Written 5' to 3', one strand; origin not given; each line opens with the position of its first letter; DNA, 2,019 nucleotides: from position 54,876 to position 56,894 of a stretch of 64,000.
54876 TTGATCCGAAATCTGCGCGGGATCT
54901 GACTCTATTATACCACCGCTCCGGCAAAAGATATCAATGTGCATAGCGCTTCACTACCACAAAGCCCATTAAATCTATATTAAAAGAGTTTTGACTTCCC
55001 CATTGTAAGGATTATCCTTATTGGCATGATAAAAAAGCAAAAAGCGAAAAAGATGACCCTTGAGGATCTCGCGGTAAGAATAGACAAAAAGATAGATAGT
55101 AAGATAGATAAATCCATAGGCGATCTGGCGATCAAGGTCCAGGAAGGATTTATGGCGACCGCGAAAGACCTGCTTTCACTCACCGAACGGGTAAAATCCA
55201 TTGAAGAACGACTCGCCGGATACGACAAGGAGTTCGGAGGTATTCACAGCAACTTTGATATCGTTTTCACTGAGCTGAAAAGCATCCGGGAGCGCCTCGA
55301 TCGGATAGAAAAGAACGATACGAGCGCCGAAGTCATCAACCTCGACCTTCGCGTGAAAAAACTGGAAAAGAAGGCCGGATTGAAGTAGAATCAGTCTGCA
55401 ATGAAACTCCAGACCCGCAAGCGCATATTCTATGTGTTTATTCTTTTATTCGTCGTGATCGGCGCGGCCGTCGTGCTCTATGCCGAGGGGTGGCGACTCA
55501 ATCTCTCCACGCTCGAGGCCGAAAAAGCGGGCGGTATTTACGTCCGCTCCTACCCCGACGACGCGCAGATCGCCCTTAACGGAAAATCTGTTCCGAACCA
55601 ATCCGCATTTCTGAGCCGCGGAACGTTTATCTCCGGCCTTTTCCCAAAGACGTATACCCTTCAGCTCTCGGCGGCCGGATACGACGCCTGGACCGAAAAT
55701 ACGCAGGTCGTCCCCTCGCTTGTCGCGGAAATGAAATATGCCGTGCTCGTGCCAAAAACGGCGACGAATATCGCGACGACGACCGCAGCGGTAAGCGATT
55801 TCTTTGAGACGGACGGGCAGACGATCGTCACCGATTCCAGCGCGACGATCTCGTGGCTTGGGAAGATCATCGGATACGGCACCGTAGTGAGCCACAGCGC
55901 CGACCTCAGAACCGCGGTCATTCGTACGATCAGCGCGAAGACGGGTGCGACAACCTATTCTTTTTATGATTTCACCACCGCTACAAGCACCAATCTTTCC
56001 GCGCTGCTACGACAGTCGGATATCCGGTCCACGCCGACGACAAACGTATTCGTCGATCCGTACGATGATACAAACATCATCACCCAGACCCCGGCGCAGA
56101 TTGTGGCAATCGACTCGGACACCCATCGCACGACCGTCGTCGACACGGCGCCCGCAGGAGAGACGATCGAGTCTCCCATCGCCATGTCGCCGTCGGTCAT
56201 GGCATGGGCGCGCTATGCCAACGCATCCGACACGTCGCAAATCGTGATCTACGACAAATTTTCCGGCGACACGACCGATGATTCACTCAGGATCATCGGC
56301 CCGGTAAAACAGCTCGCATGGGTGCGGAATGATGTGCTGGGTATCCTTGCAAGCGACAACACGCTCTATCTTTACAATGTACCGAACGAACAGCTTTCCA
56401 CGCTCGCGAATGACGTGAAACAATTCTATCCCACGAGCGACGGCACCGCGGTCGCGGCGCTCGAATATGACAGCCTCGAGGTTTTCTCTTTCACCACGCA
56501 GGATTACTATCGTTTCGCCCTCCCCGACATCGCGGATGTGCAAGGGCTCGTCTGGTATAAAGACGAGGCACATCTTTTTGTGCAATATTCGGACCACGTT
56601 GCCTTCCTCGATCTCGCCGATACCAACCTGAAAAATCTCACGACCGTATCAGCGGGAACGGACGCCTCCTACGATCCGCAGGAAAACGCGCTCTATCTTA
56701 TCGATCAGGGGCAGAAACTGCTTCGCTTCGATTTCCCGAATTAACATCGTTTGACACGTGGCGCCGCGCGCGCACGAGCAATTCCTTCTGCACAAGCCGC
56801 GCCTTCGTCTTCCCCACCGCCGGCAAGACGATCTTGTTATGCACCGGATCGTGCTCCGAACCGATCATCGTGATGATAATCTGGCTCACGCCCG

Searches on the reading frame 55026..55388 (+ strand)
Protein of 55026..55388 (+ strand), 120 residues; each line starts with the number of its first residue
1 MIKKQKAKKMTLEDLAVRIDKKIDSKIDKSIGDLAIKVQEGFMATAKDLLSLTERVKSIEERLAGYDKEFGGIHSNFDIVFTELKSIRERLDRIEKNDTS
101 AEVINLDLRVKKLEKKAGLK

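Call 14: search_protein_families(library=pfam, proteins=[window:55026-55388:+], max_evalue=1)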
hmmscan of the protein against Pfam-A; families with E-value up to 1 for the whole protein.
window:55026-55388:+ (120 aa): 5 families
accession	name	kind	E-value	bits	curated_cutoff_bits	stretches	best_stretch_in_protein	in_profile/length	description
PF10779.14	XhlA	-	0.0036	17.9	34.7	1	53-97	3-47/67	Haemolysin XhlA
PF01519.22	DUF16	-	0.0048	17.8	40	1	23-95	39-103/104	Protein of unknown function DUF16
PF09763.15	Sec3_CC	-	0.0067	16.7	27.1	1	43-102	17-76/133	Exocyst complex component Sec3, coiled-coil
PF06419.17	COG6_N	-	0.0075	16.8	27.4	1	18-97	11-90/114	Conserved oligomeric complex COG6, N-terminal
PF23991.1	DUF7310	-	0.13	13.2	40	1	51-95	27-71/83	Coiled-coil region of unknown function (DUF7310)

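Call 22: find_homologous_proteins(query=window:55026-55385:+, max_evalue=0.01)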
Query window:55026-55385:+ (120 aa): 7 proteins with E <= 0.01 among 38 candidates.
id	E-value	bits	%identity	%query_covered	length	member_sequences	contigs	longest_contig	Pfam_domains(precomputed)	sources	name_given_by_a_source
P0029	7.2e-39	150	99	65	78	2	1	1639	-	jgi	-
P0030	4.2e-30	122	61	97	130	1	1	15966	-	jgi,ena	-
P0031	5.8e-26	109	59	82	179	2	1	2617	-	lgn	-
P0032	4.9e-25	106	62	74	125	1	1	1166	-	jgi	jgi:hypothetical protein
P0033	3.5e-20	90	54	93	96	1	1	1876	-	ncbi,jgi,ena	jgi:hypothetical protein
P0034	9.6e-19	86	52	78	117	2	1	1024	-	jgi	jgi:hypothetical protein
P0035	4.0e-16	77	59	65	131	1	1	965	-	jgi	-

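Call 36: find_encoding_contigs(protein=P0030, flank=4000, max_places=2)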
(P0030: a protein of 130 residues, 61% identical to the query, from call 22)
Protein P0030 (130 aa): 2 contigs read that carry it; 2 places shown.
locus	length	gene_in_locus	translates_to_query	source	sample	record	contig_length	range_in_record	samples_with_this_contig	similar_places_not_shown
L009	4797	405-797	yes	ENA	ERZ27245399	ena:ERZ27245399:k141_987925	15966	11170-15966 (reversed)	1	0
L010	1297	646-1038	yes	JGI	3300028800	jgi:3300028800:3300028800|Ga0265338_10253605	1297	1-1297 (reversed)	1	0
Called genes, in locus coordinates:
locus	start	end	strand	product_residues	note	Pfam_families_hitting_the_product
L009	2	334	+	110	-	?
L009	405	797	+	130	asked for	-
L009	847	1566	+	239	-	PF00005:ABC_tran, PF13304:AAA_21 (faint)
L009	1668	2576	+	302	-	PF18075:FtsX_ECD, PF02687:FtsX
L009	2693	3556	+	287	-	PF00188:CAP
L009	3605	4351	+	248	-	PF00119:ATP-synt_A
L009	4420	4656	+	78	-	PF00137:ATP-synt_C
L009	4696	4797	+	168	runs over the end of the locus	PF00430:ATP-synt_B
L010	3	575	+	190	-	?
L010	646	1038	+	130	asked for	-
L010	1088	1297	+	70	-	?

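Call 40: search_solved_structures(query=A3, max_evalue=1)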
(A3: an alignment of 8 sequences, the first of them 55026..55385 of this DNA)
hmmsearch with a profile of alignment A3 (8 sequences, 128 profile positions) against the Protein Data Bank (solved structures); distinct sequences matched with E-value up to 1: 20.
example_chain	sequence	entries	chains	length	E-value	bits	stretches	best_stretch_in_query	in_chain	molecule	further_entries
7zr2_A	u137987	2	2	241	2e-06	31.2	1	49-118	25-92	Spike protein S2',Chimeric protein mimic of SARS-CoV-2 Spike HR1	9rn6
5zuv_A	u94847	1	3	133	0.0011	22.4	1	28-125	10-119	Spike glycoprotein,Spike glycoprotein,inhibitor EK1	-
3u59_A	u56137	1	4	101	0.0092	19.4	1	54-122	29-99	Tropomyosin beta chain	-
5yl9_A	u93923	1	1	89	0.023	18.1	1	27-102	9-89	Spike glycoprotein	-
6gaj_A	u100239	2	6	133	0.074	16.5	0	48-102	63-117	Outer capsid protein sigma-1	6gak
8x7x_C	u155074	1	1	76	0.14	15.6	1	55-103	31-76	HR1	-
7wxz_A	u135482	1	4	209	0.17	15.3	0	53-104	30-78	Spike protein S2'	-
3p8c_E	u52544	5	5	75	0.24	14.8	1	24-72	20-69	Probable protein BRICK1 | Protein BRICK1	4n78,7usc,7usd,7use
3a6m_A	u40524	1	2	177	0.26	14.7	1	53-101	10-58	Protein grpE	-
2xzr_A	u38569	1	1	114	0.27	14.7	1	27-104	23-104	IMMUNOGLOBULIN-BINDING PROTEIN EIBD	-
7cyc_A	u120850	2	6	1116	0.28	14.6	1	26-109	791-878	Spike glycoprotein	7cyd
6gao_A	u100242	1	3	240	0.37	14.2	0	48-102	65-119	Outer capsid protein sigma-1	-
8qox_B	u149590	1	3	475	0.46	13.9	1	13-99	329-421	Conserved membrane protein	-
6m39_A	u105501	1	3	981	0.49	13.8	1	53-115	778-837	Spike glycoprotein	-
6m16_B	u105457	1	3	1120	0.5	13.8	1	53-114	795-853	Spike glycoprotein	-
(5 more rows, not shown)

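Call 76: find_encoding_contigs(protein=P0031, flank=3000, max_places=1)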
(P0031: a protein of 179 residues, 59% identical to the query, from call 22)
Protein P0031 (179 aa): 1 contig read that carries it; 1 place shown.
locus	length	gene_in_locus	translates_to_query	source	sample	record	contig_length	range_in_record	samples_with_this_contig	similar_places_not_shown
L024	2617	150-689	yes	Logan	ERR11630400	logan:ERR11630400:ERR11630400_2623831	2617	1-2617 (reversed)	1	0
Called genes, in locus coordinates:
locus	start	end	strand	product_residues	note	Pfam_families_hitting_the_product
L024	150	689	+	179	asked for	-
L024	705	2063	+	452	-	-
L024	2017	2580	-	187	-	PF03703:bPH_2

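Call 77: find_encoding_contigs(protein=P0033, flank=3000, max_places=1)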
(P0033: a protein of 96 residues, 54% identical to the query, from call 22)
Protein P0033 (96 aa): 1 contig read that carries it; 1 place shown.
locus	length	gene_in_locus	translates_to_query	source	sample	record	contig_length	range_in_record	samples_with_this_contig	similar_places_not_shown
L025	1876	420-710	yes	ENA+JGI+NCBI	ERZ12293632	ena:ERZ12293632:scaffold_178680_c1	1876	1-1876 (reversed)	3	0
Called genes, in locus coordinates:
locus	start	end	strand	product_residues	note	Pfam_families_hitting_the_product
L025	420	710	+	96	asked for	-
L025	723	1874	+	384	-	?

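Call 78: find_encoding_contigs(protein=P0032, flank=3000, max_places=1)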
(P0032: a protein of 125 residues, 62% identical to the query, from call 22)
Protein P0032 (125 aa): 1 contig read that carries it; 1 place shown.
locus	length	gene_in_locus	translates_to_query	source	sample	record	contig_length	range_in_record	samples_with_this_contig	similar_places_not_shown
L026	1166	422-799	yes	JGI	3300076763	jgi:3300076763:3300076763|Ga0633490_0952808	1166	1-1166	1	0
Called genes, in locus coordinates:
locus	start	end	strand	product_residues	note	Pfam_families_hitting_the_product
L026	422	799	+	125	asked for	-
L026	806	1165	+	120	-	?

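Call 85: search_protein_families(library=ncbifam, proteins=[window:55026-55385:+], max_evalue=0.1)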
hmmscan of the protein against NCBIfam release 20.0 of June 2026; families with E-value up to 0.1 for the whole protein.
window:55026-55385:+ (120 aa): 2 families
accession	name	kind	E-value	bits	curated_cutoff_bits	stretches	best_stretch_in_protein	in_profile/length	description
NF047516.1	LA_3659_fam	equivalog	0.01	15.4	36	1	7-117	44-143/221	LA_3659 family protein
NF047514.1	SpiroCoCo_N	equivalog_domain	0.01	15.4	75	1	7-117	44-143/221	SpiroCoCo family coiled-coil protein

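Call 86: search_protein_families(library=phrogs, proteins=[window:55026-55385:+], max_evalue=0.01)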
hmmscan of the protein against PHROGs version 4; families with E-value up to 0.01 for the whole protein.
window:55026-55385:+ (120 aa): 1 family
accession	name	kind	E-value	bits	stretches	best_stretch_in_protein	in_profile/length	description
phrog_5553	-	unknown function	0.0031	18.7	1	51-97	18-64/114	-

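Call 98: find_related_loci(query=A3, collection=viral_contigs, flank=2000)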
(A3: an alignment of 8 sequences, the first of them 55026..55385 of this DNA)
Query A3 (120 aa) in viral_contigs; peptide patterns used: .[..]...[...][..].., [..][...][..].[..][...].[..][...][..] (x = any residue, [..] = any of these).
108 stretches matched a pattern, but none encodes a relative of the query by tblastn (E <= 1e-3).

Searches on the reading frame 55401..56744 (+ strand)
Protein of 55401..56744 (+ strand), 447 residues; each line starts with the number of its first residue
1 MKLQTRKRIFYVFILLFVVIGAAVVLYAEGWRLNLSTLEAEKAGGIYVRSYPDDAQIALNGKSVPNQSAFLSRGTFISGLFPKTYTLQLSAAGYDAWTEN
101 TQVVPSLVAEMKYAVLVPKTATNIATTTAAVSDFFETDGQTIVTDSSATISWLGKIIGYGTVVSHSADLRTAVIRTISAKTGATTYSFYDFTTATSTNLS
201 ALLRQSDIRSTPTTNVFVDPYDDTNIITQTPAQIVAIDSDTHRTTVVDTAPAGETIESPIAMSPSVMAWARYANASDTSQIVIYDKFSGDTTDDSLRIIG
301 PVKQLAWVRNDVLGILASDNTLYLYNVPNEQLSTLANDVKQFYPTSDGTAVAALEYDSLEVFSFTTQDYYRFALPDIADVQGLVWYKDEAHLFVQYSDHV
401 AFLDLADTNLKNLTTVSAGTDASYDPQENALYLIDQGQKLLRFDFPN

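Call 14: search_protein_families(library=pfam, proteins=[window:55401-56744:+], max_evalue=1)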
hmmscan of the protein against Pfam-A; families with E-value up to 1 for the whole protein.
window:55401-56744:+ (447 aa): 4 families
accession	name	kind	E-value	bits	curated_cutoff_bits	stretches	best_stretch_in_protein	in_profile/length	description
PF08308.17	PEGA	-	0.01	16.2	20.8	1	44-104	2-56/71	PEGA domain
PF04053.20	B-prop_COPA_B_2nd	-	0.019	14.9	57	1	269-435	77-248/248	COPA/B second beta-propeller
PF13620.12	CarboxypepD_reg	-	0.021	15.6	32.3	1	72-105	36-71/82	Carboxypeptidase regulatory-like domain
PF23389.1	Beta-prop_WDR19_1st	-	0.042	13.3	27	1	273-341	14-82/325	WDR19 first beta-propeller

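Call 85: search_protein_families(library=ncbifam, proteins=[window:55401-56741:+], max_evalue=0.1)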
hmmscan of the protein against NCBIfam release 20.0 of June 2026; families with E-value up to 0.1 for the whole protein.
window:55401-56741:+ (447 aa): 0 families
